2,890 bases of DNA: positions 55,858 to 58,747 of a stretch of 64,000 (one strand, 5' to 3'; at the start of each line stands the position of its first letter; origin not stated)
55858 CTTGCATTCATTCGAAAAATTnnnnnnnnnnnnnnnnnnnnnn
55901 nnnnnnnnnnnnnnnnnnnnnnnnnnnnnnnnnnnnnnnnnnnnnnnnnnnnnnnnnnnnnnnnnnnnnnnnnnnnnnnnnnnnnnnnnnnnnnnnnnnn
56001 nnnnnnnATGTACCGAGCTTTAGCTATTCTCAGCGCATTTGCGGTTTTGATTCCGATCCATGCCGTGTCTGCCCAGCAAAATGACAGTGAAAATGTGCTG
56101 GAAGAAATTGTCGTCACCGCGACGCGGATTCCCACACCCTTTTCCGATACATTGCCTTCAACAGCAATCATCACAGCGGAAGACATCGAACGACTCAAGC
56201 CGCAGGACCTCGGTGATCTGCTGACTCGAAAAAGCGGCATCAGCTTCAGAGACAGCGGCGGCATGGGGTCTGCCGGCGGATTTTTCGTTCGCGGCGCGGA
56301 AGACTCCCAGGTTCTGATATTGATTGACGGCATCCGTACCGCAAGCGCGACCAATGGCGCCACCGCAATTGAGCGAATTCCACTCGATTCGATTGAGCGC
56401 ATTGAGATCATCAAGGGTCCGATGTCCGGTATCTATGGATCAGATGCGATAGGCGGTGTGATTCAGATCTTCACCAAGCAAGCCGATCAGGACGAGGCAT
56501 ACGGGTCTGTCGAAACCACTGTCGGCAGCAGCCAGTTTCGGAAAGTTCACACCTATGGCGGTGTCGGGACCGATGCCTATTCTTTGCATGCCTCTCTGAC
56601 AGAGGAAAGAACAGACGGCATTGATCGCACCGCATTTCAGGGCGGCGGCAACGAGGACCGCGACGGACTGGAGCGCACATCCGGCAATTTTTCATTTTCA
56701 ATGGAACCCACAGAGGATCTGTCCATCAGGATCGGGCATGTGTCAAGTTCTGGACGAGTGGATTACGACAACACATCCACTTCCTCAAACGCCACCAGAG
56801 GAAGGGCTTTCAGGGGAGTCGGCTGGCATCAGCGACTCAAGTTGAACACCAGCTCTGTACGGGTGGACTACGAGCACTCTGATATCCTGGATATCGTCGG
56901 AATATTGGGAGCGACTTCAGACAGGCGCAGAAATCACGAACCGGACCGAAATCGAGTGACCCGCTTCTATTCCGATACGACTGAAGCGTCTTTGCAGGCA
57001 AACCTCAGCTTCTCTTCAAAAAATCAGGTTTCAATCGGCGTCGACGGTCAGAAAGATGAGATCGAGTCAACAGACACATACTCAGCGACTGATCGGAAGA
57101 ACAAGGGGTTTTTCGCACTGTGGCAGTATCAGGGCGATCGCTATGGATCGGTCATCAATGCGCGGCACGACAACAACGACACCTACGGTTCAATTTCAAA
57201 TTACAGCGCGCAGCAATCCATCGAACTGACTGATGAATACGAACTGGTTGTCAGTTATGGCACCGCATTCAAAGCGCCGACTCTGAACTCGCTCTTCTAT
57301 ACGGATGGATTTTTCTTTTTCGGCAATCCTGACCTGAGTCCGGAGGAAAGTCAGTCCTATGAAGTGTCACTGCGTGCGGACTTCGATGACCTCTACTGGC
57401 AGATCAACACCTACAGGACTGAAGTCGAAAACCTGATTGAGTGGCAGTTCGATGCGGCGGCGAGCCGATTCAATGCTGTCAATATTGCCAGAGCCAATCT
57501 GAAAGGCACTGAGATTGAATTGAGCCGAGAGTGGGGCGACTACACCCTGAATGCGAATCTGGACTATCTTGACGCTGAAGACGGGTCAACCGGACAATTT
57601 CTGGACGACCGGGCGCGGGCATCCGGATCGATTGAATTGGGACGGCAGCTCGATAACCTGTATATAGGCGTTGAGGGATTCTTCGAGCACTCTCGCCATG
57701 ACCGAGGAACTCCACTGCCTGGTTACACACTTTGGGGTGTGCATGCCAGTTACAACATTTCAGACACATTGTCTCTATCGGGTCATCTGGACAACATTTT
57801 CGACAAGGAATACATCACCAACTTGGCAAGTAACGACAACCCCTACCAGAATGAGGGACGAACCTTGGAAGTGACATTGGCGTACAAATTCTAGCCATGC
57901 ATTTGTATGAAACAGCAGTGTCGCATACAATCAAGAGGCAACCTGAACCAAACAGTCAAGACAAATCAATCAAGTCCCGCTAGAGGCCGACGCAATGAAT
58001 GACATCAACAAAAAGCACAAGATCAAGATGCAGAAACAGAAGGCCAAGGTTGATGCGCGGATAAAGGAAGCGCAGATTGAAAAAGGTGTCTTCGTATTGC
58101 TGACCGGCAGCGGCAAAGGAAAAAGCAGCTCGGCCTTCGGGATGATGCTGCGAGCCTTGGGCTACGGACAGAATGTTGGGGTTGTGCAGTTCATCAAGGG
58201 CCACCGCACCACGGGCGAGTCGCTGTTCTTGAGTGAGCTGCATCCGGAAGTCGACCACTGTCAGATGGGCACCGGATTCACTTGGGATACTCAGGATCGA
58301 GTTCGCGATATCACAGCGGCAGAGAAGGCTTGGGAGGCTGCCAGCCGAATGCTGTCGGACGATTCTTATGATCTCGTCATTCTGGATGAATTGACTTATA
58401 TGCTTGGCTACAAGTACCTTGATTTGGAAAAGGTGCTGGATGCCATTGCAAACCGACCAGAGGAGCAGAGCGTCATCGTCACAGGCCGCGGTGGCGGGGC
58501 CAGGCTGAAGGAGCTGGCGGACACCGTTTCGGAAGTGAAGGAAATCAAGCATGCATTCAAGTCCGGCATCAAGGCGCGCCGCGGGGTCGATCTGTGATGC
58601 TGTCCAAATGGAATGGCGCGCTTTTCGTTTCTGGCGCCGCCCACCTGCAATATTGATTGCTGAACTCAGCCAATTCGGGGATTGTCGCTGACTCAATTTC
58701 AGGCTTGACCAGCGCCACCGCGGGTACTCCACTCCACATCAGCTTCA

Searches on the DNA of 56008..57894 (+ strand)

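Call 32: search_rna_families(sources=[L003, L005, L006, L007, L008, L009], threshold=gathering)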
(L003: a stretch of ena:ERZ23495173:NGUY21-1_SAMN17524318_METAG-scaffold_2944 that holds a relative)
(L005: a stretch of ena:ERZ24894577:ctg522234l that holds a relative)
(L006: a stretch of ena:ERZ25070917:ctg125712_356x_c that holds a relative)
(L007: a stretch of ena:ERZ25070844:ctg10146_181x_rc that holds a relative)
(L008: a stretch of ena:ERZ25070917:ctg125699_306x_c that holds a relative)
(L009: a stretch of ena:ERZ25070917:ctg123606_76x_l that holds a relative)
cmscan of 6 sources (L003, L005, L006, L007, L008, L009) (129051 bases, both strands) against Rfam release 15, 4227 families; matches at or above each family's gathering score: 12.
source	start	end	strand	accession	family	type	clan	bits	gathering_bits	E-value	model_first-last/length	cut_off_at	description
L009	1225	1421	+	RF00174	Cobalamin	Cis-reg; riboswitch;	CL00101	100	31.5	1.6e-23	1-189/189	no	Cobalamin riboswitch aptamer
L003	4188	4386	+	RF00174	Cobalamin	Cis-reg; riboswitch;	CL00101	91.9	31.5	3.6e-21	1-189/189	no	Cobalamin riboswitch aptamer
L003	17322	17394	+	RF00005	tRNA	Gene; tRNA;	CL00001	64.7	29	1.8e-11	1-71/71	no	tRNA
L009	9793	9978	+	RF00174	Cobalamin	Cis-reg; riboswitch;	CL00101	59.7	31.5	5.6e-12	1-189/189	no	Cobalamin riboswitch aptamer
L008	9792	9977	+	RF00174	Cobalamin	Cis-reg; riboswitch;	CL00101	55.2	31.5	1.1e-10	1-189/189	no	Cobalamin riboswitch aptamer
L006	4312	4493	+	RF00174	Cobalamin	Cis-reg; riboswitch;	CL00101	55.1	31.5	1.2e-10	1-189/189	no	Cobalamin riboswitch aptamer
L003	7228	7413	+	RF00174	Cobalamin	Cis-reg; riboswitch;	CL00101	52.2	31.5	8.1e-10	1-189/189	no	Cobalamin riboswitch aptamer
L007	8968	9154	+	RF00174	Cobalamin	Cis-reg; riboswitch;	CL00101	47.6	31.5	1.7e-08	1-189/189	no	Cobalamin riboswitch aptamer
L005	9791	9976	+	RF00174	Cobalamin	Cis-reg; riboswitch;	CL00101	45.2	31.5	8.2e-08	1-189/189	no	Cobalamin riboswitch aptamer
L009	4156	4337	+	RF00174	Cobalamin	Cis-reg; riboswitch;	CL00101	44.2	31.5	1.6e-07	1-189/189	no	Cobalamin riboswitch aptamer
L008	4154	4336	+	RF00174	Cobalamin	Cis-reg; riboswitch;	CL00101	41.9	31.5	7.2e-07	1-189/189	no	Cobalamin riboswitch aptamer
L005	4168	4353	+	RF00174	Cobalamin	Cis-reg; riboswitch;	CL00101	38.8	31.5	5.3e-06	1-189/189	no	Cobalamin riboswitch aptamer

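Call 44: search_rna_families(sources=[L010, L011, L012, L013, L014, L015], threshold=gathering)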
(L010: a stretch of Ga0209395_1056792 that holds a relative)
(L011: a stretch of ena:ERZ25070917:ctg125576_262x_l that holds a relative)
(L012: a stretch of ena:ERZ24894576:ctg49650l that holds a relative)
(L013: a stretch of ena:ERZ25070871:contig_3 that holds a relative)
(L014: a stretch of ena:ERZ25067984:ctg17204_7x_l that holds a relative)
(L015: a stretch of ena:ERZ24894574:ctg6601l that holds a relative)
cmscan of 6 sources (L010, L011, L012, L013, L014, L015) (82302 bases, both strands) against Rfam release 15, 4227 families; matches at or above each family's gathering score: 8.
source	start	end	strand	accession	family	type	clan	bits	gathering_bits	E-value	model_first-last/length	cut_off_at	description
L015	6566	6766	+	RF00174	Cobalamin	Cis-reg; riboswitch;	CL00101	109.7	31.5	1.8e-26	1-189/189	no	Cobalamin riboswitch aptamer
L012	6793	6978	+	RF00174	Cobalamin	Cis-reg; riboswitch;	CL00101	60.2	31.5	2.7e-12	1-189/189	no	Cobalamin riboswitch aptamer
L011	6794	6979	+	RF00174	Cobalamin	Cis-reg; riboswitch;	CL00101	59.7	31.5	3.5e-12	1-189/189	no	Cobalamin riboswitch aptamer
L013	6793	6978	+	RF00174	Cobalamin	Cis-reg; riboswitch;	CL00101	58.1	31.5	1e-11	1-189/189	no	Cobalamin riboswitch aptamer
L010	511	693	-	RF00174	Cobalamin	Cis-reg; riboswitch;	CL00101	57.8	31.5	1.3e-11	1-189/189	no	Cobalamin riboswitch aptamer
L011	1157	1338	+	RF00174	Cobalamin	Cis-reg; riboswitch;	CL00101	44.4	31.5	8.7e-08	1-189/189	no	Cobalamin riboswitch aptamer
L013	1156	1337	+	RF00174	Cobalamin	Cis-reg; riboswitch;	CL00101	44.2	31.5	1e-07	1-189/189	no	Cobalamin riboswitch aptamer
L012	1155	1337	+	RF00174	Cobalamin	Cis-reg; riboswitch;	CL00101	43.4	31.5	1.7e-07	1-189/189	no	Cobalamin riboswitch aptamer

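Call 86: search_rna_families(source=L007, start=8800, end=10050, threshold=evalue, max_evalue=0.1)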
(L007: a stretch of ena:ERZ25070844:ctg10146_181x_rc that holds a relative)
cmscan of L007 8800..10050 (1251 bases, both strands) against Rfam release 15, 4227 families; matches with E-value up to 0.1: 1.
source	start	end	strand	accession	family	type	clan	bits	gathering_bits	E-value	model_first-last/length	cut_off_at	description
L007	8968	9154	+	RF00174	Cobalamin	Cis-reg; riboswitch;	CL00101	47.6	31.5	1.6e-10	1-189/189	no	Cobalamin riboswitch aptamer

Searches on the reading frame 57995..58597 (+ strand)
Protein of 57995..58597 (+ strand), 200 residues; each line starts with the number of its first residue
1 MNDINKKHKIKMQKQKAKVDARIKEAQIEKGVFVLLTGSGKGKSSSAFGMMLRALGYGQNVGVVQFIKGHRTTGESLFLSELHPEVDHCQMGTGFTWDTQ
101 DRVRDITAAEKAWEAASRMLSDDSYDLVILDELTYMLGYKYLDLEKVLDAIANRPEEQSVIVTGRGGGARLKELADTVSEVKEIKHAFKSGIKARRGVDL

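Call 8: search_protein_families(library=pfam, proteins=[window:57995-58597:+])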
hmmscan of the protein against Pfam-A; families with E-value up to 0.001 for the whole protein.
window:57995-58597:+ (200 aa): 2 families
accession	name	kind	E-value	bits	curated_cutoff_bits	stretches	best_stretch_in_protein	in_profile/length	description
PF02572.21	CobA_CobO_BtuR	-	4.7e-60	203.1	25.7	1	29-199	1-171/172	ATP:corrinoid adenosyltransferase BtuR/CobO/CobP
PF12557.13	Co_AT_N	-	8.8e-05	22.8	21.4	1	1-23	1-26/26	Cob(I)alamin adenosyltransferase N terminal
